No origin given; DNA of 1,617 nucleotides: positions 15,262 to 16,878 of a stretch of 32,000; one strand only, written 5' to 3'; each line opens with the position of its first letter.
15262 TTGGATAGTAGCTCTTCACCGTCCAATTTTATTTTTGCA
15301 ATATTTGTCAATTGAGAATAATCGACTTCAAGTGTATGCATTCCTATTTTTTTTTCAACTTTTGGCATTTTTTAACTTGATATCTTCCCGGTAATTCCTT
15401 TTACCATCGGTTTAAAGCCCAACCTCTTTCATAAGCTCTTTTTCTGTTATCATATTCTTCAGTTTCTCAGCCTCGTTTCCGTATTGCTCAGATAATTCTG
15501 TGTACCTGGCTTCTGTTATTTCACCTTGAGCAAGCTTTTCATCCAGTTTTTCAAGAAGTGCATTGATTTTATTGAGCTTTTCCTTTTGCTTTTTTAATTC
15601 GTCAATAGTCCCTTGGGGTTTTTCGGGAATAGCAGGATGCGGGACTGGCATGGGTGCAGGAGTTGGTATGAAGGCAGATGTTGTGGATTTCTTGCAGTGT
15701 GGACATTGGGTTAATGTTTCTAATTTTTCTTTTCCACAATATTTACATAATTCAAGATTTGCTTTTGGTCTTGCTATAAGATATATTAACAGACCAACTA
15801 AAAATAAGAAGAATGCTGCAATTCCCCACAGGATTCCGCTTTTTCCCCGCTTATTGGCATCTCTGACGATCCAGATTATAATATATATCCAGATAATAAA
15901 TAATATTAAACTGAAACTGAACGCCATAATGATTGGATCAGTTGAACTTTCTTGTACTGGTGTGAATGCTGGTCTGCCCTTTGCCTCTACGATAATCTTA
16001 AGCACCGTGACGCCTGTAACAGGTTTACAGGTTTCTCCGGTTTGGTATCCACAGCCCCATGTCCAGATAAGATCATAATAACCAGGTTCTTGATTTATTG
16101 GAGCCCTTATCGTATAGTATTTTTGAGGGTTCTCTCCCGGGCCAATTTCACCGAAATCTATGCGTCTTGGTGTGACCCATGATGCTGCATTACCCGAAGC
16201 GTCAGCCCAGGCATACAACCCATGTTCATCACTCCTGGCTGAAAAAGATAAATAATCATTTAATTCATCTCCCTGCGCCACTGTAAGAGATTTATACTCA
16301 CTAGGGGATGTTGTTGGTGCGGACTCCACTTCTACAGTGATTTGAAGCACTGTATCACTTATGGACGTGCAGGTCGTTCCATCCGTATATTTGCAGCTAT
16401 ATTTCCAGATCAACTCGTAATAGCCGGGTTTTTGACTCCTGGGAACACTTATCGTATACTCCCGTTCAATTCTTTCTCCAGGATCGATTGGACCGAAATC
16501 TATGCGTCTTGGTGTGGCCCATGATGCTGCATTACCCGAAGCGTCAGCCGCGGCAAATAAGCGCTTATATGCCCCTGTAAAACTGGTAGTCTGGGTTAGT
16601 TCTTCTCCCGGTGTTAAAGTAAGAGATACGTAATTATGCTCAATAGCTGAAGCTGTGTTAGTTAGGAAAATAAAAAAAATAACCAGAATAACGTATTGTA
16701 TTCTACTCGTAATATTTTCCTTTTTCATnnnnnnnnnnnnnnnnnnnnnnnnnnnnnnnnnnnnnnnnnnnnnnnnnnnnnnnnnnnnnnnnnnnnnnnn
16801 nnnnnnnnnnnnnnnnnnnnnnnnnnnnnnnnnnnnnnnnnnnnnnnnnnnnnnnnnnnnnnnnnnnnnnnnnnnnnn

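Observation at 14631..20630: Five-gene, partly translationally coupled envelope cluster linked by a chain of shared modules: candidate undescribed surface system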

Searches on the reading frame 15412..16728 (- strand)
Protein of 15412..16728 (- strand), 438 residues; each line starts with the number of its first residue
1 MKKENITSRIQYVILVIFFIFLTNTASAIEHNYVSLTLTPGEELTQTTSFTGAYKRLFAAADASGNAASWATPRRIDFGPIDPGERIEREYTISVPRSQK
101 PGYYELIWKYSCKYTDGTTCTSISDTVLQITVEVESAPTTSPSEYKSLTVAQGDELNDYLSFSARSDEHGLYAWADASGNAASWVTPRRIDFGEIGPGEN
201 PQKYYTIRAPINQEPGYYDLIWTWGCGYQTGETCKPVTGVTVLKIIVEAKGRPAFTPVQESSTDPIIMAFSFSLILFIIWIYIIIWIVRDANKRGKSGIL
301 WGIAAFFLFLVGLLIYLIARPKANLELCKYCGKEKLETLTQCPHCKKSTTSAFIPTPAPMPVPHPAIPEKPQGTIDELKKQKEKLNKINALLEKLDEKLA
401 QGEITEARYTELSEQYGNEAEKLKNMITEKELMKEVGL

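Call 3: search_protein_families(library=pfam, proteins=[window:15412-16728:-], max_evalue=1)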
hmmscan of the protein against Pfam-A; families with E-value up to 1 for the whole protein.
window:15412-16728:- (438 aa): 7 families
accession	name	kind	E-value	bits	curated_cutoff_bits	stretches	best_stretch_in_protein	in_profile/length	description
PF13396.11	PLDc_N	-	0.0031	17.9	23.3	1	278-320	1-41/42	Phospholipase_D-nuclease N-terminal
PF09851.14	SHOCT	-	0.017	15.3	27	1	392-407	3-18/28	Short C-terminal domain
PF24615.2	Spectrin_Anc-1_2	-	0.12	13.1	28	1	371-429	32-85/105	Nuclear anchorage protein 1, spectrin repeat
PF13248.11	Zn_ribbon_3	-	0.18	11.8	27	0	340-349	3-13/26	zinc-ribbon domain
PF05120.17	GvpG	-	0.21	12.2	30.6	1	386-414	31-59/67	Gas vesicle protein G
PF24460.1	DUF7575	-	0.33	10.8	28.5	0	340-349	4-13/28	Domain of unknown function (DUF7575)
PF05656.20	DUF805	-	0.36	11.7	25.7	1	258-318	38-95/111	Protein of unknown function (DUF805)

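Call 4: search_protein_families(library=ncbifam, proteins=[window:15412-16728:-], max_evalue=1)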
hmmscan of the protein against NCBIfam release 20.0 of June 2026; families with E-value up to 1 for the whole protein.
window:15412-16728:- (438 aa): 3 families
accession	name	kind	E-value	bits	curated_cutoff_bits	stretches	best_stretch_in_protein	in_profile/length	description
NF046000.1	MAG1210_fam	subfamily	0.075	11.7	275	1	269-396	69-142/550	MAG1210 family protein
NF010723.1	PRK14125.1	equivalog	0.51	10.3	60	0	8-45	7-44/87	cell division suppressor protein YneA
TIGR02978.1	phageshock_pspC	equivalog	0.75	9.7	104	0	267-291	36-60/121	envelope stress response membrane protein PspC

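Call 15: find_homologous_proteins(query=window:15412-16728:-, max_evalue=0.001)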
Query window:15412-16728:- (438 aa): 72 proteins with E <= 0.001 among 8000 candidates.
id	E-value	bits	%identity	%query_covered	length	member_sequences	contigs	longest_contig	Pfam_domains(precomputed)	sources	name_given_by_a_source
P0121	3.4e-298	1006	100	100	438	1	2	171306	-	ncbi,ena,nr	ncbi:MAG: hypothetical protein O8C66_03365 [Candidatus Methanoperedens sp.]|nr:hypothetical protein 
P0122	3.1e-203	693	70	95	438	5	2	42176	-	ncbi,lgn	-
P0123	5.8e-199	679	68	94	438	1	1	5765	-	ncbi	-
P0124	3.5e-197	673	67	95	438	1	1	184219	-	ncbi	-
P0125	6.1e-195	666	66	98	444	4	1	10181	-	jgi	jgi:methionine-rich copper-binding protein CopC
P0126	7.1e-191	652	65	98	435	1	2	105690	-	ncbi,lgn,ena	-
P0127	1.3e-190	651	64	98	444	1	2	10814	-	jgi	jgi:uncharacterized membrane protein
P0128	7.2e-189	646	64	98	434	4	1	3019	-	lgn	-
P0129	5.6e-187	639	66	99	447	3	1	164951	-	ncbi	ncbi:MAG: hypothetical protein WA102_13480 [Candidatus Methanoperedens sp.]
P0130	1.1e-186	638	65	95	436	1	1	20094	-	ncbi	-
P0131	6.5e-186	636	64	98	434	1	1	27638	-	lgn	-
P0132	1.9e-185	634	64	98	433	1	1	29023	-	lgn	-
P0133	1.8e-184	631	66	99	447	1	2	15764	-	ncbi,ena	-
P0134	3.1e-183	627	62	98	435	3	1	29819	-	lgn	-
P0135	7.2e-183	626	64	95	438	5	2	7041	-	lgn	-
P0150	1.3e-173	595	60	97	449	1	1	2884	-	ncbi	ncbi:MAG: PLD nuclease N-terminal domain-containing protein [Candidatus Methanoperedens sp.]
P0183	2.3e-18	84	80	14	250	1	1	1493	PF13240.12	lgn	-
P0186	3.4e-17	80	79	14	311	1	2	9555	PF13240.12,PF13248.12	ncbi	-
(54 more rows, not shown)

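Call 34: predict_structure(alignment_id=A2)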
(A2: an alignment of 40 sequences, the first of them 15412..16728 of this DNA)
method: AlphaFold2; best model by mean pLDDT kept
length: 438 residues; sequences in the alignment: 40
mean_pLDDT: 79.9   pTM: 0.35
mean pLDDT of the five models: 79.9, 79.6, 78.3, 75.9, 75.8
residues with pLDDT >= 90: 170; 70-90: 182; 50-70: 38; < 50: 48
segments of 3 or more residues with pLDDT < 50: 24-28, 137-142, 251-263, 351-371
pLDDT, mean of each block of 10 residues (from residue 1): 56 74 53 85 91 92 96 96 94 94 94 92 87 61 69 90 82 92 95 87 93 88 89 75 84 35 58 78 77 73 78 80 78 81 76 40 38 71 94 94 93 94 91 76
secondary structure, 60 per line:
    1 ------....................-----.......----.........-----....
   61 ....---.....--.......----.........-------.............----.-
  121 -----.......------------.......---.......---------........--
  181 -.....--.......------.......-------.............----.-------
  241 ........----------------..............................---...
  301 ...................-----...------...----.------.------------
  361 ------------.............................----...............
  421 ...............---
elements in order: H7-26 E32-38 E43-51 E57-64 E75-81 E86-94 E102-114 E126-132 E145-151 E155-161 E171-178 E189-195 E202-208 E216-228 E241-248 H265-294 H298-319 E325-327 E334-336 H373-401 H406-435

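Call 38: fold_search(model_id=the predicted structure, library=pdb)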
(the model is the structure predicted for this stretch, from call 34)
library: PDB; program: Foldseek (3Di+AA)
matches with E <= 10: 1509; with E <= 0.001: 447
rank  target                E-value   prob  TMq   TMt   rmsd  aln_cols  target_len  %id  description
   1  9ijj_4J               4.9e-11  1.00  0.18  0.12  18.7       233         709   14  In situ structure of the central apparatus in mouse sperm axoneme. (released 2025-06-04)
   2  7sqc_2A               2.7e-10  1.00  0.18  0.11  19.2       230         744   14  Ciliary C1 central pair apparatus isolated from Chlamydomonas reinhardtii (released 2022-04-13)
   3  7sqc_2B               4.3e-10  1.00  0.19  0.12  19.0       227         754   13  Ciliary C1 central pair apparatus isolated from Chlamydomonas reinhardtii (released 2022-04-13)
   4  9ijj_4G               6.1e-10  1.00  0.18  0.03  18.1       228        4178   11  In situ structure of the central apparatus in mouse sperm axoneme. (released 2025-06-04)
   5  9ijj_4K               7.2e-10  1.00  0.17  0.19  16.7       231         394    8  In situ structure of the central apparatus in mouse sperm axoneme. (released 2025-06-04)
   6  7sqc_T0               7.6e-10  1.00  0.18  0.15  20.7       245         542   10  Ciliary C1 central pair apparatus isolated from Chlamydomonas reinhardtii (released 2022-04-13)
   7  9ijj_P                1.1e-09  1.00  0.19  0.15  20.6       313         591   11  In situ structure of the central apparatus in mouse sperm axoneme. (released 2025-06-04)
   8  9ijj_h                1.3e-09  1.00  0.17  0.06  19.6       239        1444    8  In situ structure of the central apparatus in mouse sperm axoneme. (released 2025-06-04)
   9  7sqc_O0               1.9e-09  1.00  0.16  0.07  19.2       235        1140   12  Ciliary C1 central pair apparatus isolated from Chlamydomonas reinhardtii (released 2022-04-13)
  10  4kkp_A                3.4e-09  1.00  0.16  0.27  17.4       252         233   12  Crystal structure of Vibrio cholerae RbmA (crystal form 2) (released 2013-05-22)
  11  4kkr_A                3.8e-09  1.00  0.17  0.29  17.0       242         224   12  Crystal structure of Vibrio cholerae RbmA (crystal form 3) (released 2013-05-22)
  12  4kkp_B                3.8e-09  1.00  0.16  0.28  17.2       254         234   12  Crystal structure of Vibrio cholerae RbmA (crystal form 2) (released 2013-05-22)
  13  9ijj_L                4.2e-09  1.00  0.16  0.28  18.6       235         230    8  In situ structure of the central apparatus in mouse sperm axoneme. (released 2025-06-04)
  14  4be6_A                5.9e-09  1.00  0.16  0.29  17.0       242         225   12  V. cholera biofilm scaffolding protein RbmA (released 2013-12-18)
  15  7sqc_O1               7.1e-09  1.00  0.18  0.12  18.4       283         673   10  Ciliary C1 central pair apparatus isolated from Chlamydomonas reinhardtii (released 2022-04-13)
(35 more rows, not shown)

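Call 55: search_protein_families(library=pfam, proteins=[P0183, P0186], max_evalue=0.05)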
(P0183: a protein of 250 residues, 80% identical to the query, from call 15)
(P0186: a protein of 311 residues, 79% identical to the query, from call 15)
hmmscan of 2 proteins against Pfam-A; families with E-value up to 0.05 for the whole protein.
P0183 (250 aa): 8 families
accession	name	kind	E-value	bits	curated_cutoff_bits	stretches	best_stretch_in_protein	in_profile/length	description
PF13240.11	Zn_Ribbon_1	-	9.2e-06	25.7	25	1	189-209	1-21/23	zinc-ribbon domain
PF17032.10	Zn_ribbon_15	-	0.00011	23.4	28.9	1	181-208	46-73/73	zinc-ribbon family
PF12773.13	DZR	-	0.00015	22.3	27.3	1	189-208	26-45/45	Double zinc ribbon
PF13248.11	Zn_ribbon_3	-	0.00027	20.7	27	1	187-210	2-25/26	zinc-ribbon domain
PF14803.11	Zn_ribbon_Nudix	-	0.0063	16.9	25.6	0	203-212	2-11/34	Nudix N-terminal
PF09851.14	SHOCT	-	0.0094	16.1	27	1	116-131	3-18/28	Short C-terminal domain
PF14149.11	YhfH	-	0.016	15.5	27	0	182-207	8-34/37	YhfH-like protein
PF24460.1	DUF7575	-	0.019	14.8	28.5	1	187-211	3-27/28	Domain of unknown function (DUF7575)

P0186 (311 aa): 12 families
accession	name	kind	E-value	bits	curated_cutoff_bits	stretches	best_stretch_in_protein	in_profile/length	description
PF13248.11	Zn_ribbon_3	-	1.2e-06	28.2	27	1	190-212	3-25/26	zinc-ribbon domain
PF13240.11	Zn_Ribbon_1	-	2.8e-05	24.2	25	1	191-210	1-20/23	zinc-ribbon domain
PF12773.13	DZR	-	0.0002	21.9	27.3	1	190-210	25-45/45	Double zinc ribbon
PF17032.10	Zn_ribbon_15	-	0.0007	20.8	28.9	1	182-210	51-73/73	zinc-ribbon family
PF20382.3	DUF6677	-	0.00077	20.5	24.3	1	233-271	2-39/116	Family of unknown function (DUF6677)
PF21349.2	RUBY_RBDX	-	0.0035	17.2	26.5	1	192-211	3-24/30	Rubrerythrin, rubredoxin-like domain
PF06527.16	TniQ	-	0.0046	18.1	27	1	127-196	54-114/142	TniQ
PF14149.11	YhfH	-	0.018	15.3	27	0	189-204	13-28/37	YhfH-like protein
PF05154.21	TM2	-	0.03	15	27.9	1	227-267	2-44/51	TM2 domain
PF09851.14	SHOCT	-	0.033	14.4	27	1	119-134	3-18/28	Short C-terminal domain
PF22635.1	I-TevI_ZnF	-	0.039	14.3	27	0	190-214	1-24/31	Intron-associated endonuclease 1 zinc finger domain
PF24463.1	DUF7577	-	0.045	13.8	28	0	191-210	4-23/27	Domain of unknown function (DUF7577)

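Call 57: search_protein_families(library=padloc, proteins=[window:15412-16728:-], max_evalue=0.01)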
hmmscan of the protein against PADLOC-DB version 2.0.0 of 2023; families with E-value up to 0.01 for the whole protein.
window:15412-16728:- (438 aa): 1 family
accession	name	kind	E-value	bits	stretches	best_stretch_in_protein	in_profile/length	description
PDLC03863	LmuB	-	4.9e-05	20.2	1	371-433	250-312/610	-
